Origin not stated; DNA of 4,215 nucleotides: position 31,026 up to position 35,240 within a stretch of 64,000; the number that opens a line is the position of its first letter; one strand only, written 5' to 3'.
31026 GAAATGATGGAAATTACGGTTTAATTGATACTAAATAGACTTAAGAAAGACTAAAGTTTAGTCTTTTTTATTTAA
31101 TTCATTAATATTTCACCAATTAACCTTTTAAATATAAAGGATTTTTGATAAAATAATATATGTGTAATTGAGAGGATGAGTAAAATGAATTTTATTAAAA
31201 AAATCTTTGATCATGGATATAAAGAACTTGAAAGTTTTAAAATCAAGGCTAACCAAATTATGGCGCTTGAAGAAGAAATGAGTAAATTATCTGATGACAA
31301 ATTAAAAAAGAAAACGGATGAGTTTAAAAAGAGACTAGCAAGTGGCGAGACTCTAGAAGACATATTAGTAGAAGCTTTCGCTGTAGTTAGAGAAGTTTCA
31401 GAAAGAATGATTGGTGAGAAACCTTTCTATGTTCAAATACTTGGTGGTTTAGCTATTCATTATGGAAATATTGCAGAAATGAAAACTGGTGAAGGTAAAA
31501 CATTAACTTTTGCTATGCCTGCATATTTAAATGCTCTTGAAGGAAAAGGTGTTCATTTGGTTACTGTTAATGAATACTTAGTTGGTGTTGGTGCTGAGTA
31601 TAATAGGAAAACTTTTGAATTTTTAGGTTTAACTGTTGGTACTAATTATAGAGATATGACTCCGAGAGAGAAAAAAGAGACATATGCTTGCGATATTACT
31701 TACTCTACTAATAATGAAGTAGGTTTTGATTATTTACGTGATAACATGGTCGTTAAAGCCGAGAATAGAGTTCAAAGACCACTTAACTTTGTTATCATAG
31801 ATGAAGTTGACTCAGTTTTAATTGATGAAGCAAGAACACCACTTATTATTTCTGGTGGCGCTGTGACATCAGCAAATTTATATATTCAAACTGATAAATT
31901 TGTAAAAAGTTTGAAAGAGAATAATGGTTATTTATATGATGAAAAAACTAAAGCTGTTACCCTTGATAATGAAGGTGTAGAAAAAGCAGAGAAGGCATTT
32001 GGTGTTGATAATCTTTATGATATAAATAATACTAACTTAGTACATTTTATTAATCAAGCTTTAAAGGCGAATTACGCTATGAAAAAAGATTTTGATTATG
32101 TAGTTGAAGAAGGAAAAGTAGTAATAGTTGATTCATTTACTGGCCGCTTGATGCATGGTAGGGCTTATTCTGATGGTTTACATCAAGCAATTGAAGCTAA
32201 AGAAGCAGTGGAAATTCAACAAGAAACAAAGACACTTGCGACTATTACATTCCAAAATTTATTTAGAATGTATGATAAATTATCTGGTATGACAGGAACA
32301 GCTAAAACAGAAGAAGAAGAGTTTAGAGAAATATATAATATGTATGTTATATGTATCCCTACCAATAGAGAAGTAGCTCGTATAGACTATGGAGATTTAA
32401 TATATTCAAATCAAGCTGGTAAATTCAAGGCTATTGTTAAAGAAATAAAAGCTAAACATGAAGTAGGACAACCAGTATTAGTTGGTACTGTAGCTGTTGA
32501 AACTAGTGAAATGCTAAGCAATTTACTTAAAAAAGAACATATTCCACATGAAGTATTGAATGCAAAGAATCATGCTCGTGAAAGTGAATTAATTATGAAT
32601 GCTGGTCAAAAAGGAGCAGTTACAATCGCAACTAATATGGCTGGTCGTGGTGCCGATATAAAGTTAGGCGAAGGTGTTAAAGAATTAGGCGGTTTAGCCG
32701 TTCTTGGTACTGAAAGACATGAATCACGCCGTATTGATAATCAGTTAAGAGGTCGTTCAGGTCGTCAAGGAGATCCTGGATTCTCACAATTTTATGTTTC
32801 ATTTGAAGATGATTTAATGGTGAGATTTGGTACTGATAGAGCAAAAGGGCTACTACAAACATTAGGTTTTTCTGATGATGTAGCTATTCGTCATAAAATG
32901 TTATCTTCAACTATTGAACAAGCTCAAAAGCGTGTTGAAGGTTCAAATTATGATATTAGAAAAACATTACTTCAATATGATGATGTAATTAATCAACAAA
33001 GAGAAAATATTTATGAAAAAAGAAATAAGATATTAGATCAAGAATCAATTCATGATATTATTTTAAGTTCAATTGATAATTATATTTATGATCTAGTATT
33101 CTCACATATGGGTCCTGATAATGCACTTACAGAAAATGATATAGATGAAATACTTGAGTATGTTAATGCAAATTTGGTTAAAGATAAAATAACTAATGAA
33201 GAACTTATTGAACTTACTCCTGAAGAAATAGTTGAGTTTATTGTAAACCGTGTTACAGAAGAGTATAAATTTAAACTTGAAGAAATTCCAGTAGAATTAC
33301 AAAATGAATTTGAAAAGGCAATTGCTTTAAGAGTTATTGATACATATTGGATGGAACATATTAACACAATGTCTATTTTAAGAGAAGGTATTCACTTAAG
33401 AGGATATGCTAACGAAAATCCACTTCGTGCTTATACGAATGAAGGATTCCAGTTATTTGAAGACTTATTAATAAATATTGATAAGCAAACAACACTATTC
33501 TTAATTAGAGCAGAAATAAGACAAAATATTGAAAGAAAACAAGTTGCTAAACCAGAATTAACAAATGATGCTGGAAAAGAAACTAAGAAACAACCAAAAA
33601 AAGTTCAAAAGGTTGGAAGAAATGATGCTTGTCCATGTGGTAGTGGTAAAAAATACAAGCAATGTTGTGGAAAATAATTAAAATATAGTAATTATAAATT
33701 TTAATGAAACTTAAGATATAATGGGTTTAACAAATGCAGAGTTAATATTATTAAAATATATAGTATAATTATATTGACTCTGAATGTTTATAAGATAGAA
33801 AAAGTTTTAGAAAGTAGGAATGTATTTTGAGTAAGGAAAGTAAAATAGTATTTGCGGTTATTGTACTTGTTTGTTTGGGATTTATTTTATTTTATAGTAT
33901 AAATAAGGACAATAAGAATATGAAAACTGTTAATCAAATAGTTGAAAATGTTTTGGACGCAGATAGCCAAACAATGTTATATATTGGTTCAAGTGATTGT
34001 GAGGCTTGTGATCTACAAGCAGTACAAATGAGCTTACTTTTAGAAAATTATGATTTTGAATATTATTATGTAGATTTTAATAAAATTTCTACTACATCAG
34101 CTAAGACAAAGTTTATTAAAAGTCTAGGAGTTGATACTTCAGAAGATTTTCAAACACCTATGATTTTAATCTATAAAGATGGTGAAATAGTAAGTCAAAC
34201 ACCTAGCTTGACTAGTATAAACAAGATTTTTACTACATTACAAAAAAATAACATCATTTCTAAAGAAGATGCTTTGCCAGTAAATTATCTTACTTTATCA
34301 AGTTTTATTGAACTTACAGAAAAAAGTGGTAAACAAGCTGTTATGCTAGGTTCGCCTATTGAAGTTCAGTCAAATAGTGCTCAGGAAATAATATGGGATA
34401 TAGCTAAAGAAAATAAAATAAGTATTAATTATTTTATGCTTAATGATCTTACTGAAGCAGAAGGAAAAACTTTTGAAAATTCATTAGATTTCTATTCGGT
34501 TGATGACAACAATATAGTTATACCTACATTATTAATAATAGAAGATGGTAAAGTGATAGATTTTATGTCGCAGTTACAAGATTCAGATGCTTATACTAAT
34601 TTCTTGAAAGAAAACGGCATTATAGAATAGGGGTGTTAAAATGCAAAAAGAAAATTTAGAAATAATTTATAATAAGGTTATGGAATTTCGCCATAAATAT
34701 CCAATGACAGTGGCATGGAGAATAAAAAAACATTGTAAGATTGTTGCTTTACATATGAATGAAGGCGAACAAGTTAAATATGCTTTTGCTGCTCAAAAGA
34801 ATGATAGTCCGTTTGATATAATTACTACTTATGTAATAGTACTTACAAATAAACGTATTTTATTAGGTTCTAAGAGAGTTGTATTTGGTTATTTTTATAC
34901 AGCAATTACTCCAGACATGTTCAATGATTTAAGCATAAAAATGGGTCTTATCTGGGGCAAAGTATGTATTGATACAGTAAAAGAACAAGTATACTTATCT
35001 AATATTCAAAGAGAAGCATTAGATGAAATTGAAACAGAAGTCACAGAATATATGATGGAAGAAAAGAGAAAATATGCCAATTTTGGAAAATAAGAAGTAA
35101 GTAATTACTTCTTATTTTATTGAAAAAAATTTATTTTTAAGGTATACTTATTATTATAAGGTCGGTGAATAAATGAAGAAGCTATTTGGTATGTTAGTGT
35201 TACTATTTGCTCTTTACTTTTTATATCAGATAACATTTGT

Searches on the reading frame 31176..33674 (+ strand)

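Call 15: search_protein_families(library=pfam, proteins=[window:31176-33674:+], max_evalue=0.001)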
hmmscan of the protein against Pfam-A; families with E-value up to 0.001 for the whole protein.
window:31176-33674:+ (833 aa): 7 families
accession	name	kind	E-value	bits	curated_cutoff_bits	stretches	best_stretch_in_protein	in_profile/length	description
PF07517.20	SecA_DEAD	-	4.8e-119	397.3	24.6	1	9-384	3-290/290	SecA DEAD-like domain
PF21090.3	P-loop_SecA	-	1.8e-75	253.5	27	2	400-499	2-101/205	SecA P-loop domain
PF07516.18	SecA_SW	-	2.5e-58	197.9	26.7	1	570-779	1-199/200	SecA Wing and Scaffold domain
PF01043.26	SecA_PP_bind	-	3.6e-41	140.6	23.5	1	232-340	2-110/110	SecA preprotein cross-linking domain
PF02810.21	SEC-C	-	2.3e-09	37.3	20.4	1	815-833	1-19/19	SEC-C motif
PF00270.35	DEAD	-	6.3e-07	29.7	26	1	99-216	18-131/167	DEAD/DEAH box helicase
PF00271.37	Helicase_C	-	0.00058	20.5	23.5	0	416-531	2-109/110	Helicase conserved C-terminal domain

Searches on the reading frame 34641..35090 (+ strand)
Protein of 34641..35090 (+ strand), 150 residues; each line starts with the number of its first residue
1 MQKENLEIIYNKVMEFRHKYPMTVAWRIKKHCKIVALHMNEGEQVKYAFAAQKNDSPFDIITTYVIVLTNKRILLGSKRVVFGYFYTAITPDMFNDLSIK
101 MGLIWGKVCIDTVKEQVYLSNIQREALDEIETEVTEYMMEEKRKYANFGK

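Call 15: search_protein_families(library=pfam, proteins=[window:34641-35090:+], max_evalue=0.001)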
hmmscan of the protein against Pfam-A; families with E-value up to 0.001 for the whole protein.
window:34641-35090:+ (150 aa): 1 family
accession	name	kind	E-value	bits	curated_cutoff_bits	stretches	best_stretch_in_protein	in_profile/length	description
PF14470.12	bPH_3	-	2.5e-10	41.1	23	1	39-130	1-89/95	Bacterial PH domain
